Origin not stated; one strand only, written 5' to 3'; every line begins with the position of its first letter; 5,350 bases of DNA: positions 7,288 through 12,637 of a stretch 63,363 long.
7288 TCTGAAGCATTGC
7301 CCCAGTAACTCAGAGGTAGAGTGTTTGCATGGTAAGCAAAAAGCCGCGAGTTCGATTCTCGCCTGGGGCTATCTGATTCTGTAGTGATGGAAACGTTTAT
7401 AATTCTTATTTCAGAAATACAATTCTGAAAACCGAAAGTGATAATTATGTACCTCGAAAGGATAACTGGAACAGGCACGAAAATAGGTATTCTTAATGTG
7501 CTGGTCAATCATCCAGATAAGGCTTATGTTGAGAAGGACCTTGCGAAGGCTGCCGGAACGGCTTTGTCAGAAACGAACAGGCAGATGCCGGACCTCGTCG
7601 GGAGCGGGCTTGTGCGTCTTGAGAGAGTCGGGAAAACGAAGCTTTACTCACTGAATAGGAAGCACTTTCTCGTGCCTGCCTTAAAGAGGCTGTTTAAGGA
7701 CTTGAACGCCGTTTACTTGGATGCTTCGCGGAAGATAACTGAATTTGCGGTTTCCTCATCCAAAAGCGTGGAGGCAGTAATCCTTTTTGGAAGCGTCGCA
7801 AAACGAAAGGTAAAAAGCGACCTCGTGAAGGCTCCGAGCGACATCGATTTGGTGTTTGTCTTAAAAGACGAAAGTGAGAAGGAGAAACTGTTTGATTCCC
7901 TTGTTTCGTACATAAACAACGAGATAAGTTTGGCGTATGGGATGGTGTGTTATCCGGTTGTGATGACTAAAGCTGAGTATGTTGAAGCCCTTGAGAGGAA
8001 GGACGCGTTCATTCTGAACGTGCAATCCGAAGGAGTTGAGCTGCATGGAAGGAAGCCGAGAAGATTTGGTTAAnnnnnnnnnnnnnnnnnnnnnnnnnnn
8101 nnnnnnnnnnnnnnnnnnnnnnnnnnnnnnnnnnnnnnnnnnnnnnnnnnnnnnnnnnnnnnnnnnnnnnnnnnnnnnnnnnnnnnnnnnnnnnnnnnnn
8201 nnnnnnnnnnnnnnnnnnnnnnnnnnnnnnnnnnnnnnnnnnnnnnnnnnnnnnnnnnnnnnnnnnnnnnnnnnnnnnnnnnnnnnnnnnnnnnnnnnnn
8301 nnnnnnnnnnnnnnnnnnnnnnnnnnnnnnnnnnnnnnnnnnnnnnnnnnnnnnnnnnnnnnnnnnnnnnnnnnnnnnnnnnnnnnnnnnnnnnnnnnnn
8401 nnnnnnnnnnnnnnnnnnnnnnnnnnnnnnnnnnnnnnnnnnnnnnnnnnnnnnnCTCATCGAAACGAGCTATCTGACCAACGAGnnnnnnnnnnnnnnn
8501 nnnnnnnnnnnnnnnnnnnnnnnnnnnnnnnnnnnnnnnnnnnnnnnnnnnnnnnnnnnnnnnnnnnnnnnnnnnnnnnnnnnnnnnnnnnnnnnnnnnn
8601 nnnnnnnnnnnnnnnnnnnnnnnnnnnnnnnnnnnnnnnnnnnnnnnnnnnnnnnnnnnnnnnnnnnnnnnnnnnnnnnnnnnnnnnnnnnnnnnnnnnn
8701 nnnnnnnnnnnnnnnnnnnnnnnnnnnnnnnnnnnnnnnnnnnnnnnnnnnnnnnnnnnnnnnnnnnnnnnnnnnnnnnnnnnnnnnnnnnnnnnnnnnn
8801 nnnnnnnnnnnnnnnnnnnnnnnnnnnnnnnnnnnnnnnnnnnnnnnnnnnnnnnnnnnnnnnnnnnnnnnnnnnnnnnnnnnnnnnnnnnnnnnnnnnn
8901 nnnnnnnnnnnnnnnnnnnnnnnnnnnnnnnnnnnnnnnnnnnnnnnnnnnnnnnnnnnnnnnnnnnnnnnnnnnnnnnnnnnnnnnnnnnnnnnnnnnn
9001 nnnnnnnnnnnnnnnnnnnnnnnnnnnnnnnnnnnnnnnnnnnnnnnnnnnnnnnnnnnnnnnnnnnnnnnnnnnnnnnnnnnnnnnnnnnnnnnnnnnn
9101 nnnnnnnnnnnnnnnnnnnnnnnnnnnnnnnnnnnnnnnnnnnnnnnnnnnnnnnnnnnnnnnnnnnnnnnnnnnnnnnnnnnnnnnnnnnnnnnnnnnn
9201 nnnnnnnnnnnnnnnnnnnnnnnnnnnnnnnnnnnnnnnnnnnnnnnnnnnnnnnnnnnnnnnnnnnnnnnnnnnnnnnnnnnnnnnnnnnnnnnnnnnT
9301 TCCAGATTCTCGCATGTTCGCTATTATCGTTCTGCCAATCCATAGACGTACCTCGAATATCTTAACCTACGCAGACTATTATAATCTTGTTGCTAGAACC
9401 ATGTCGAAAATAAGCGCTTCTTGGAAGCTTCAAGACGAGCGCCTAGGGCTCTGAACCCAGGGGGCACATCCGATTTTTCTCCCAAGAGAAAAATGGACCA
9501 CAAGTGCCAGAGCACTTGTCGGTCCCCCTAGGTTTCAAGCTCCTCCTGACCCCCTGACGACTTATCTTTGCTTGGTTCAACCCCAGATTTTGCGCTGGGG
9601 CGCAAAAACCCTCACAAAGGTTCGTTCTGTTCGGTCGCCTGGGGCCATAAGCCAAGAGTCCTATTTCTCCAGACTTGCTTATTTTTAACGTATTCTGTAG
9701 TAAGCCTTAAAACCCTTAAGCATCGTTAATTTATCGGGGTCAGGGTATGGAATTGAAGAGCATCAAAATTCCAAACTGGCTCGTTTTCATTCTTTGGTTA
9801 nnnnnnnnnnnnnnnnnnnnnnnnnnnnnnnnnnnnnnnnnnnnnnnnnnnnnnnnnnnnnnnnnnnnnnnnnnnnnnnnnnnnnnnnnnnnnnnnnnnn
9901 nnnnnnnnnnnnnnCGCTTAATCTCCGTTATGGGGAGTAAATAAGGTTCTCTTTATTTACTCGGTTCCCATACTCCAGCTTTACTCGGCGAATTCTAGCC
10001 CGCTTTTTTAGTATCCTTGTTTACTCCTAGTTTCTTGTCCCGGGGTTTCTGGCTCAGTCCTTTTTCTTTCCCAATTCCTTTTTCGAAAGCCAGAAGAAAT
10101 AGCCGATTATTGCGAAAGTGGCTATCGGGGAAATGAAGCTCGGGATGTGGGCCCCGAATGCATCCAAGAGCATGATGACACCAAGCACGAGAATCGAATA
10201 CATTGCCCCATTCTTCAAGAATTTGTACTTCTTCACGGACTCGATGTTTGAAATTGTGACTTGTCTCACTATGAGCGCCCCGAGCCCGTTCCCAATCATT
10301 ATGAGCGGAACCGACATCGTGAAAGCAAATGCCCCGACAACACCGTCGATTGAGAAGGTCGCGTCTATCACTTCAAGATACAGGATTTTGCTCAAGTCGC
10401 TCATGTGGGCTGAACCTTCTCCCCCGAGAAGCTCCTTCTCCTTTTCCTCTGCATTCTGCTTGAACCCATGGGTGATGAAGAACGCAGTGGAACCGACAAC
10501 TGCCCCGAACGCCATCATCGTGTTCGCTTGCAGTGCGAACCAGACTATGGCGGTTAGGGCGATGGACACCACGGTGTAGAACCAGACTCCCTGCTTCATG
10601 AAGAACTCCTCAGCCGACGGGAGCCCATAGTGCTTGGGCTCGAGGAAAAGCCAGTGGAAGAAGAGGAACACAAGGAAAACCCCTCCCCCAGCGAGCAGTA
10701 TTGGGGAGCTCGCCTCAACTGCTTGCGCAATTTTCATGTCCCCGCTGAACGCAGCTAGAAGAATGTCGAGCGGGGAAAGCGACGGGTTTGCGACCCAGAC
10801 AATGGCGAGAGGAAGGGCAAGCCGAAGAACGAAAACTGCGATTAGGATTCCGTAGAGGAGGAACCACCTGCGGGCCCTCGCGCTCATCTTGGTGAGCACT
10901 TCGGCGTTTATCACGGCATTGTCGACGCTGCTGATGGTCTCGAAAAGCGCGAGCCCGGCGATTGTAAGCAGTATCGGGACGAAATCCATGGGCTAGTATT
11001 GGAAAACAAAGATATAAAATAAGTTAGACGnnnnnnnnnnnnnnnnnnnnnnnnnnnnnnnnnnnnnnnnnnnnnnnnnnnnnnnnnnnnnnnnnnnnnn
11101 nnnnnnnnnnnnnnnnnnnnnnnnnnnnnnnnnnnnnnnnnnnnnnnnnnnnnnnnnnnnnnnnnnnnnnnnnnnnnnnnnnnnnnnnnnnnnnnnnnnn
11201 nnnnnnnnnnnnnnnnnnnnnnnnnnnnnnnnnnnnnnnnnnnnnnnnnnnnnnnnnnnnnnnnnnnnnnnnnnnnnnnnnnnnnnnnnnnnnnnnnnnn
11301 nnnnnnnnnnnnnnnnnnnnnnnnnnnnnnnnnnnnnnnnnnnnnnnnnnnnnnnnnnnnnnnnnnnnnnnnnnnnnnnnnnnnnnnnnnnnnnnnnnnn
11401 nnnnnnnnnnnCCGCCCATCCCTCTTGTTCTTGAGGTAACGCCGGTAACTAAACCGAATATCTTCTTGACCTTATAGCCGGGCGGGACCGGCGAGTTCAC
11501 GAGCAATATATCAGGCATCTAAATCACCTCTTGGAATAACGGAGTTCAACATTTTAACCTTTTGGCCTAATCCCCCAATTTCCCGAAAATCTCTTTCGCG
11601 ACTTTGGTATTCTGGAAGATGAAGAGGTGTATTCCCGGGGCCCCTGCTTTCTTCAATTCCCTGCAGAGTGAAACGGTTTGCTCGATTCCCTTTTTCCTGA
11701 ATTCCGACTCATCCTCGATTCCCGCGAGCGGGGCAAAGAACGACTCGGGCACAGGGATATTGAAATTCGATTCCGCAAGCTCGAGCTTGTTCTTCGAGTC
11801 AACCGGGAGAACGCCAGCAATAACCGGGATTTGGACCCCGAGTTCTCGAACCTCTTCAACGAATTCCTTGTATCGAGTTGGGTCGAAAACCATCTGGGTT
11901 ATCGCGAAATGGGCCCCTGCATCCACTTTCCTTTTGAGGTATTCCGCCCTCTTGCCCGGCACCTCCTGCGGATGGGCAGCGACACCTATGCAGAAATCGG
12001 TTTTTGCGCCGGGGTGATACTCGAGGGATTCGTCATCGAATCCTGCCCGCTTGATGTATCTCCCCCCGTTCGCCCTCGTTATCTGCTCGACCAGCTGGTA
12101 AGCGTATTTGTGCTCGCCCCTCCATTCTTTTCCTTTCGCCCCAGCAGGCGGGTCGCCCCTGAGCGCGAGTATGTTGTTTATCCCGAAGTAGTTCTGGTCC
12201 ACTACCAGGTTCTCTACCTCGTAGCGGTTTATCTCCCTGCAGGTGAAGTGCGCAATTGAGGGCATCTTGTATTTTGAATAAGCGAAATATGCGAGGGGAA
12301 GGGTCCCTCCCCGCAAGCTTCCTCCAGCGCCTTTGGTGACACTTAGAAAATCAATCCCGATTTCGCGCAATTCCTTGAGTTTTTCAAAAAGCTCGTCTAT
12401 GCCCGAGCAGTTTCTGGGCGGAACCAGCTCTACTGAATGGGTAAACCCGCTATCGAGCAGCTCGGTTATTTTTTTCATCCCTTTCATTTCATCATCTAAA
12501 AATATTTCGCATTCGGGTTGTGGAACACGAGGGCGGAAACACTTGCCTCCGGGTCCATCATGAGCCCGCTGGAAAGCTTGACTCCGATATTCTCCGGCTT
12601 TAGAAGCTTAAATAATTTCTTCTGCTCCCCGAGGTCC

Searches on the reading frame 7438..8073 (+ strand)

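Call 52: search_protein_families(library=pfam, proteins=[window:7438-8073:+], max_evalue=0.001)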
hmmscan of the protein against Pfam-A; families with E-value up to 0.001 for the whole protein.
window:7438-8073:+ (211 aa): 2 families
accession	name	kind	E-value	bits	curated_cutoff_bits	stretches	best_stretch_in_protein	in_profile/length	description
PF18765.7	Polbeta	-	1.4e-06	28.8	26.9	1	99-153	2-50/93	Polymerase beta, Nucleotidyltransferase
PF01909.29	NTP_transf_2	-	0.00038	21.2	21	1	99-155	3-54/93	Nucleotidyltransferase domain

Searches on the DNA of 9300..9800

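Call 24: search_rna_families(source=window, start=9300, end=9800, threshold=evalue, max_evalue=5)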
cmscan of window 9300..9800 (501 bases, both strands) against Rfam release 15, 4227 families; matches with E-value up to 5: 1.
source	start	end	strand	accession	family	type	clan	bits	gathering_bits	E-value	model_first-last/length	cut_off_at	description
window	9737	9795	-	RF02480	GlsR14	Gene; snRNA; snoRNA; CD-box;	-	13.7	90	1.2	1-68/68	no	Small nucleolar RNA GlsR14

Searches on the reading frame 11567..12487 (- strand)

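Call 52: search_protein_families(library=pfam, proteins=[window:11567-12487:-], max_evalue=0.001)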
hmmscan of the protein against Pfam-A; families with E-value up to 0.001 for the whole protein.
window:11567-12487:- (306 aa): 1 family
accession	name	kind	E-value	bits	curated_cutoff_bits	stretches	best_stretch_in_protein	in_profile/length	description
PF02219.23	MTHFR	-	2.7e-58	198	24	1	13-305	9-287/287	Methylenetetrahydrofolate reductase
